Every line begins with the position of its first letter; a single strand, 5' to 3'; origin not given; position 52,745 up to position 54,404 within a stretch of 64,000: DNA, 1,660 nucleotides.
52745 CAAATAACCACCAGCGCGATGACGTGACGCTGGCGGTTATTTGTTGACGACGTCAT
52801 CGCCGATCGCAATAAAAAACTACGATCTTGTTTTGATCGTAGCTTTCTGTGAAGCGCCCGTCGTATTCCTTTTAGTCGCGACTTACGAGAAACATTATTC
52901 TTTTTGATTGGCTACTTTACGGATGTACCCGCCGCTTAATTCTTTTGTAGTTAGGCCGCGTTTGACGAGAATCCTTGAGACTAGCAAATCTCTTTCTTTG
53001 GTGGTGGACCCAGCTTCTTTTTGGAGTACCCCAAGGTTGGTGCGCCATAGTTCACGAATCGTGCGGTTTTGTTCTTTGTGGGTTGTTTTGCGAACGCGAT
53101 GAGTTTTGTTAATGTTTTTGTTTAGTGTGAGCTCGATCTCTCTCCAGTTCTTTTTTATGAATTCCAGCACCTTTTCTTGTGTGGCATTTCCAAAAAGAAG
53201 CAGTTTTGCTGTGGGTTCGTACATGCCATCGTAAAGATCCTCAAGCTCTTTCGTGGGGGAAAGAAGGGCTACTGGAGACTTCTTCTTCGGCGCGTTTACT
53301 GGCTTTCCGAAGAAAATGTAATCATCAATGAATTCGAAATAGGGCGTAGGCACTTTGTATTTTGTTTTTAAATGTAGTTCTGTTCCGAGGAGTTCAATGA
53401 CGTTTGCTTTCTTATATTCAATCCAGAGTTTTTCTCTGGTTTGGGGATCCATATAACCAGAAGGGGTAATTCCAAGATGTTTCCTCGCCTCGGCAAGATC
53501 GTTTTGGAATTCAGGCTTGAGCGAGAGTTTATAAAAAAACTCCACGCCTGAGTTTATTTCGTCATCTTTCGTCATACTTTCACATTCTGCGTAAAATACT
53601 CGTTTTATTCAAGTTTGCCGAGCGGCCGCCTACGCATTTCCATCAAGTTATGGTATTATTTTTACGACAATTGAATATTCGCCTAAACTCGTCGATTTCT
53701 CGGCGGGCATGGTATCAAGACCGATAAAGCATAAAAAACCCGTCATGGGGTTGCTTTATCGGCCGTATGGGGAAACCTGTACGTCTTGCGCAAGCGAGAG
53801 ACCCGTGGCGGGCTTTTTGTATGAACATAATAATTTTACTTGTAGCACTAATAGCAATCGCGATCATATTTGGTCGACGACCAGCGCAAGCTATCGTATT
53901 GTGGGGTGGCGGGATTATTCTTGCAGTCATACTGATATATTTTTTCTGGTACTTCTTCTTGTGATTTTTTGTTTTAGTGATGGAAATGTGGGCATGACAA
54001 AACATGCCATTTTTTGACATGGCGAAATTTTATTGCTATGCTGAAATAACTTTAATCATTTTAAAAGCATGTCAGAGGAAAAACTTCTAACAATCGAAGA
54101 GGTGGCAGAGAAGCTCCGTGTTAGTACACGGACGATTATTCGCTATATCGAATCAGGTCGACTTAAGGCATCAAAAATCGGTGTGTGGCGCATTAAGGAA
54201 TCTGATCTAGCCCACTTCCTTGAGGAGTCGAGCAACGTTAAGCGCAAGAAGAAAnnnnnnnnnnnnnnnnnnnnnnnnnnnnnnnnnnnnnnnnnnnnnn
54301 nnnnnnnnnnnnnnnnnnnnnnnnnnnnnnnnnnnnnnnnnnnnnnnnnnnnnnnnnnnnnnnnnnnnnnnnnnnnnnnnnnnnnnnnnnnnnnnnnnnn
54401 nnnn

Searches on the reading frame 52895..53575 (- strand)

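Call 3: search_protein_families(library=pfam, proteins=[window:52895-53575:-], max_evalue=0.1)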
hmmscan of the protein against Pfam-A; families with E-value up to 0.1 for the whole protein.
window:52895-53575:- (226 aa): 1 family
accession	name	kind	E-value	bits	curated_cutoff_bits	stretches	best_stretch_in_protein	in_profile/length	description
PF01471.23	PG_binding_1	-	0.056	14.1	23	0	29-50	36-57/57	Putative peptidoglycan binding domain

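Call 103: search_protein_families(library=phrogs, proteins=[window:52895-53572:-], max_evalue=0.01)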
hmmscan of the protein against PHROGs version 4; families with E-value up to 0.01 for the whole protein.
window:52895-53572:- (225 aa): 0 families

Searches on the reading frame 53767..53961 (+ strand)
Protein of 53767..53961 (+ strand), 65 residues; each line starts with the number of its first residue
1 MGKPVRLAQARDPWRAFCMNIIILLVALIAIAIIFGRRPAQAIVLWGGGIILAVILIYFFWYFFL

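Call 113: search_protein_families(library=pfam, proteins=[window:53767-53961:+], max_evalue=0.01)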
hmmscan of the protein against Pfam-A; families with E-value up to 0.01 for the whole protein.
window:53767-53961:+ (65 aa): 1 family
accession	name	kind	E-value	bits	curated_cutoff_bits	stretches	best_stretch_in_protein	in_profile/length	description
PF14126.11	DUF4293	-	0.0015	19.2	27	1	9-64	52-106/153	Domain of unknown function (DUF4293)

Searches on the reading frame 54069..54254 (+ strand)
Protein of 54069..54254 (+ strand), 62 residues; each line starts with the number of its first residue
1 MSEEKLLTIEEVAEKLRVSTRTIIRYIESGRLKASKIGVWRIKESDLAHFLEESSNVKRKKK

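Call 113: search_protein_families(library=pfam, proteins=[window:54069-54254:+], max_evalue=0.01)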
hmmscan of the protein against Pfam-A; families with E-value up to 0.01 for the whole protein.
window:54069-54254:+ (62 aa): 10 families
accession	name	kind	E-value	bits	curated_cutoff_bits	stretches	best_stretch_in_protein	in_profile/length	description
PF12728.13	HTH_17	-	2.4e-17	63.3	27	1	6-54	1-50/51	Helix-turn-helix domain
PF00376.29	MerR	-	1.1e-06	28.7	28.2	1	8-35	1-28/38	MerR family regulatory protein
PF08279.18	HTH_11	-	1.7e-05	25.1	25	1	3-28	13-37/55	HTH domain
PF01381.28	HTH_3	-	0.0016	18.9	23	1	3-28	6-31/55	Helix-turn-helix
PF13411.12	MerR_1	-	0.002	18.6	21.6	1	8-36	2-30/69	MerR HTH family regulatory protein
PF13542.12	HTH_Tnp_ISL3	-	0.003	17.4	27.4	1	8-27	28-47/51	Helix-turn-helix domain of transposase family ISL3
PF13551.12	HTH_29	-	0.0033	17.9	28.1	1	3-29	9-35/64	Winged helix-turn helix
PF13384.12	HTH_23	-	0.0039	17.4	24.6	1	6-27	17-38/50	Homeodomain-like domain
PF13413.12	HTH_25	-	0.0048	17.1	24.6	1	3-33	7-36/62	Helix-turn-helix domain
PF12844.13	HTH_19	-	0.0049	17.2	30.2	1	4-52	10-52/64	Helix-turn-helix domain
